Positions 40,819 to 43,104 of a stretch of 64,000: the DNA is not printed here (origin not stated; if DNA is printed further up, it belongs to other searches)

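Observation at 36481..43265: Translationally coupled five-gene operon linking a PP2C-TPR phosphatase, an MscS channel and FapA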

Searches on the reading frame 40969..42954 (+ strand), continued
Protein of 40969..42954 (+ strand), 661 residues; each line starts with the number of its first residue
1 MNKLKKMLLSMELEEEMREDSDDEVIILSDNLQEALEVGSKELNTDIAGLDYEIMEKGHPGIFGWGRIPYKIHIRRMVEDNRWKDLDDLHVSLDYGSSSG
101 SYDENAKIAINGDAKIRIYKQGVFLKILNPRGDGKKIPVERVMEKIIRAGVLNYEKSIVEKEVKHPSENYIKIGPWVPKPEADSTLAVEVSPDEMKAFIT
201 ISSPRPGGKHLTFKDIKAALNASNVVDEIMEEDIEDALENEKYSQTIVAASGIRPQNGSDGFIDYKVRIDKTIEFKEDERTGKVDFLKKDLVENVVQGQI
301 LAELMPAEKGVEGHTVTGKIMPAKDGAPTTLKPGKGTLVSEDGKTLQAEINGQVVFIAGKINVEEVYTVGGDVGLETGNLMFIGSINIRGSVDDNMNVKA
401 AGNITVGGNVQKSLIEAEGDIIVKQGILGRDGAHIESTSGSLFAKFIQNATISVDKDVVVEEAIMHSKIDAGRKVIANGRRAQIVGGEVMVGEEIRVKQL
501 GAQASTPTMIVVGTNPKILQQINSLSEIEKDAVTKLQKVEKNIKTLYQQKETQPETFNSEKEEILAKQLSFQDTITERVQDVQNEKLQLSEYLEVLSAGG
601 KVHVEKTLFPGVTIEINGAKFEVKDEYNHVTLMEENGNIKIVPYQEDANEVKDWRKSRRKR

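Call 39: find_encoding_contigs(protein=P0021, flank=8000, max_places=1)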
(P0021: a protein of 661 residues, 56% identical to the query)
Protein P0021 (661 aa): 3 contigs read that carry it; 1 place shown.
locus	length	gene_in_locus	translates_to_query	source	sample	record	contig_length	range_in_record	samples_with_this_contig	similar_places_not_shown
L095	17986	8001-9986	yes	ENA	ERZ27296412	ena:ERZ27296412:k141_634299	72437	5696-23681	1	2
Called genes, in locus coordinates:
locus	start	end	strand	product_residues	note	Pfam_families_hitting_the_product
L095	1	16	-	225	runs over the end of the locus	PF01987:AIM24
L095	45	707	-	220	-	PF01987:AIM24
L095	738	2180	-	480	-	PF21799:MurD-like_N (weak), PF08245:Mur_ligase_M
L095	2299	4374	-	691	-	PF22745:Nlig-Ia, PF01653:DNA_ligase_aden, PF03120:OB_DNA_ligase, PF12826:HHH_2, PF14520:HHH_5 (weak), PF00533:BRCT, PF12738:PTCB-BRCT (weak)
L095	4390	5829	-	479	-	PF01225:Mur_ligase, PF08245:Mur_ligase_M, PF02875:Mur_ligase_C (weak)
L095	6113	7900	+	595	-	-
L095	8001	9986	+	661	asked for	PF14804:Jag_N (weak), PF20250:FapA_N, PF03961:FapA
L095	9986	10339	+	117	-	-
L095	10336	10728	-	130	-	PF13564:DoxX_2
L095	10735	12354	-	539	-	PF02321:OEP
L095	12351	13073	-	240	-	PF00440:TetR_N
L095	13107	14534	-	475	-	-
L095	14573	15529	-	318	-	PF03102:NeuB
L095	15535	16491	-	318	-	PF01476:LysM, PF01551:Peptidase_M23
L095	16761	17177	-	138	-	PF04519:Bactofilin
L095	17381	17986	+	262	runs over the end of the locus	PF04347:FliO (weak)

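Call 40: find_encoding_contigs(protein=P0005, flank=8000, max_places=1)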
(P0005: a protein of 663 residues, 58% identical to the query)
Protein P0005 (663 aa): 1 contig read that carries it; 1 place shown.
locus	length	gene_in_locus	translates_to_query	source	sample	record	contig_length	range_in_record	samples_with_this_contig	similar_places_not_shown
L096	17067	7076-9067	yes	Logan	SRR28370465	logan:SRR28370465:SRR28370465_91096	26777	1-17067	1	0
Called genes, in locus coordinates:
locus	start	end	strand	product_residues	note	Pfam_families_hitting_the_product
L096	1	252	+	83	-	?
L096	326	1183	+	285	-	PF07238:PilZ (weak)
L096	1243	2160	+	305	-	PF00478:IMPDH, PF03060:NMO, PF01070:FMN_dh (weak)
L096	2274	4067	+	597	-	-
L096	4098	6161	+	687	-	PF07719:TPR_2 (faint), PF13181:TPR_8 (faint), PF13424:TPR_12 (faint), PF13428:TPR_14 (faint), PF13431:TPR_17 (faint), PF13432:TPR_16 (faint), PF07228:SpoIIE, PF14559:TPR_19 (weak), +1 more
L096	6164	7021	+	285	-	PF00924:MS_channel_2nd (weak)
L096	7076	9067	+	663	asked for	PF14804:Jag_N, PF20250:FapA_N, PF03961:FapA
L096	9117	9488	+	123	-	-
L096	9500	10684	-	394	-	PF13439:Glyco_transf_4 (weak), PF20706:GT4-conflict (weak), PF00534:Glycos_transf_1, PF13692:Glyco_trans_1_4, PF13524:Glyco_trans_1_2 (weak)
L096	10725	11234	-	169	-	PF00300:His_Phos_1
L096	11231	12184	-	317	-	PF01118:Semialdhyde_dh, PF22698:Semialdhyde_dhC_1, PF02774:Semialdhyde_dhC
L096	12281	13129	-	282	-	PF00160:Pro_isomerase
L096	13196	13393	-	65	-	-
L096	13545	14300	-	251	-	PF13085:Fer2_3, PF13237:Fer4_10 (faint), PF13183:Fer4_8, PF12838:Fer4_7, PF13534:Fer4_17 (weak)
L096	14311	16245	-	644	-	PF00890:FAD_binding_2, PF01266:DAO (faint), PF02910:Succ_DH_flav_C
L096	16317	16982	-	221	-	PF01127:Sdh_cyt (faint)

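Call 57: search_protein_families(library=pfam, proteins=[L089:5020-6720:+, L096:2274-4067:+, L093:4432-6189:+, L094:6193-7908:+, L095:6113-7900:+, L009:8119-9888:+, L025:9110-9892:+, L020:12326-13165:+, L020:8576-9127:+], max_evalue=1)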
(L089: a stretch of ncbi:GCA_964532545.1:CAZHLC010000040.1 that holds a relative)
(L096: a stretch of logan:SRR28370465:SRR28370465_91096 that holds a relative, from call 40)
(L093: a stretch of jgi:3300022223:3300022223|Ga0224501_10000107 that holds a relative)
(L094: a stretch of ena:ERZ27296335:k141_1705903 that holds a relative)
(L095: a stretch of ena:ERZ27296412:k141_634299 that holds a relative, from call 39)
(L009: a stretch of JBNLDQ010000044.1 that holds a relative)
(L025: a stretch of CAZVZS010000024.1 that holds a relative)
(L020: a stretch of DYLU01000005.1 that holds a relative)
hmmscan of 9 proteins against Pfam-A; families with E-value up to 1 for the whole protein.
L089:5020-6720:+ (566 aa): 2 families
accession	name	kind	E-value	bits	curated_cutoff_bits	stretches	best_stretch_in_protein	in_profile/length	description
PF11832.13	DUF3352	-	4.8e-06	25.9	26.8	1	101-557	117-528/536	Protein of unknown function (DUF3352)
PF16120.10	DUF4836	-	0.077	12.4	27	1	159-206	369-416/481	Domain of unknown function (DUF4836)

L096:2274-4067:+ (597 aa): 3 families
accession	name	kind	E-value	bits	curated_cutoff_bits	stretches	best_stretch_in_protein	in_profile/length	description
PF11832.13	DUF3352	-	0.012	14.7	26.8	0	340-405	298-365/536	Protein of unknown function (DUF3352)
PF03592.21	Terminase_2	-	0.038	15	26.1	1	368-450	43-117/141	Terminase small subunit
PF19910.5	DUF6383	-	0.25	12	23.7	1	486-547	3-64/74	Domain of unknown function (DUF6383)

L093:4432-6189:+ (585 aa): 1 family
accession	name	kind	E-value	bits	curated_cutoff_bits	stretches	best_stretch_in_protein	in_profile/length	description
PF01338.23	Bac_thur_toxin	-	0.068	13.1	25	0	119-151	128-161/230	Bacillus thuringiensis toxin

L094:6193-7908:+ (571 aa): 0 families

L095:6113-7900:+ (595 aa): 1 family
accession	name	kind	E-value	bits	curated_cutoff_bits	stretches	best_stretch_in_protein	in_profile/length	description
PF10909.13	DUF2682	-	0.0086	16.7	33.3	1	440-473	48-81/88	Protein of unknown function (DUF2682)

L009:8119-9888:+ (589 aa): 0 families

L025:9110-9892:+ (260 aa): 1 family
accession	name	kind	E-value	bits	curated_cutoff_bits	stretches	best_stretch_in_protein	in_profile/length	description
PF24654.2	CEP76_N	-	0.13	13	27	0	4-22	10-28/60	CEP76 N-terminal domain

L020:12326-13165:+ (279 aa): 0 families

L020:8576-9127:+ (183 aa): 3 families
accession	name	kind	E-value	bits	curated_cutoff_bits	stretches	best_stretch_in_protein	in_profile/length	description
PF25269.1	DUF7867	-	0.057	13.3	27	1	56-170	67-183/283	Domain of unknown function (DUF7867)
PF02915.23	Rubrerythrin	-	0.091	13.6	22.8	1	71-152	52-132/137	Rubrerythrin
PF01040.23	UbiA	-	0.2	11.4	34.2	1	15-58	67-111/250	UbiA prenyltransferase family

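Call 68: search_solved_structures(query=A1, max_evalue=0.01)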
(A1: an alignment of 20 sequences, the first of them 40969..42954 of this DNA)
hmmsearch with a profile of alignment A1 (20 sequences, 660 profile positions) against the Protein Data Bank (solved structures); distinct sequences matched with E-value up to 0.01: 1.
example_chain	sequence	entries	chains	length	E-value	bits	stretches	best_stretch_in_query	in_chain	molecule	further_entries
3gku_A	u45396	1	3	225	2.7e-08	35.8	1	22-115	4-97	Probable RNA-binding protein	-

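Call 81: search_protein_families(library=pfam, proteins=[L096:4098-4800:+, L089:6728-7430:+, L004:7512-10001:+], max_evalue=1)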
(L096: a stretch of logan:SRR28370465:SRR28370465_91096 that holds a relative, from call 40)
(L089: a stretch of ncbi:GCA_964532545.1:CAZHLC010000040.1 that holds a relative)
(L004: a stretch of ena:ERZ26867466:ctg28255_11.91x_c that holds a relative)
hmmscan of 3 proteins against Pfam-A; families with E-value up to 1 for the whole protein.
L096:4098-4800:+ (234 aa): 1 family
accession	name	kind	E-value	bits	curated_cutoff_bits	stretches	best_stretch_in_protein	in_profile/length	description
PF15617.12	C-C_Bond_Lyase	-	0.012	15.2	28.4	0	31-102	45-111/320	C-C_Bond_Lyase of the TIM-Barrel fold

L089:6728-7430:+ (234 aa): 1 family
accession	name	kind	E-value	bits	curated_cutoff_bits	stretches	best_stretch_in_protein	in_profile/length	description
PF17833.7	pre-PUA_NIP7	-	0.089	13.5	23.1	1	127-171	26-70/80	NIP7/UPF0113, pre-PUA domain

L004:7512-10001:+ (829 aa): 38 families (the best 25 are shown)
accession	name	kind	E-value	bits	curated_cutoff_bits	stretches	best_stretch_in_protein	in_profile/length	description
PF07719.23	TPR_2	-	6.2e-65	210.4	27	17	208-241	1-34/34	Tetratricopeptide repeat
PF14559.12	TPR_19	-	2.8e-62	207.4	25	11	418-474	1-57/68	Tetratricopeptide repeat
PF13432.12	TPR_16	-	1.5e-55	185.5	32.7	10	687-737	9-59/65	Tetratricopeptide repeat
PF00515.34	TPR_1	-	4e-52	172.5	27.8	13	208-241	1-34/34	Tetratricopeptide repeat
PF13428.12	TPR_14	-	4.6e-52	169.5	23.5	12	212-251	5-44/44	Tetratricopeptide repeat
PF13431.12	TPR_17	-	1.8e-46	153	24.4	9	430-461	1-32/34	Tetratricopeptide repeat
PF13181.12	TPR_8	-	7.5e-41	135.3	25.7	10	109-138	4-33/34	Tetratricopeptide repeat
PF13424.12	TPR_12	-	3.1e-32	111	30.1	9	67-134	5-73/77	Tetratricopeptide repeat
PF23914.1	TPR_CcmH_CycH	-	1.4e-31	109.9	42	6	665-775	40-154/158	Cytochrome c-type biogenesis protein H TPR domain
PF13414.12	TPR_11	-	3.9e-31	106.9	26.8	8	223-256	9-42/42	TPR repeat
PF12895.13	ANAPC3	-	7.3e-26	90.7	27.2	5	423-501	4-81/82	Anaphase-promoting complex, cyclosome, subunit 3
PF13174.12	TPR_6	-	2.3e-25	87.9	26.3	7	781-810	5-33/33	Tetratricopeptide repeat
PF24575.1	TPR_Slam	-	2.5e-22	79.7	35.2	7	454-499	59-104/104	Surface lipoprotein assembly modifier, N-terminal TPR repeats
PF13176.12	TPR_7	-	8e-21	72.7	27.9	3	210-240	1-33/36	Tetratricopeptide repeat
PF14561.12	TPR_20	-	1.8e-16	60.7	25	3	261-314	7-60/90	Tetratricopeptide repeat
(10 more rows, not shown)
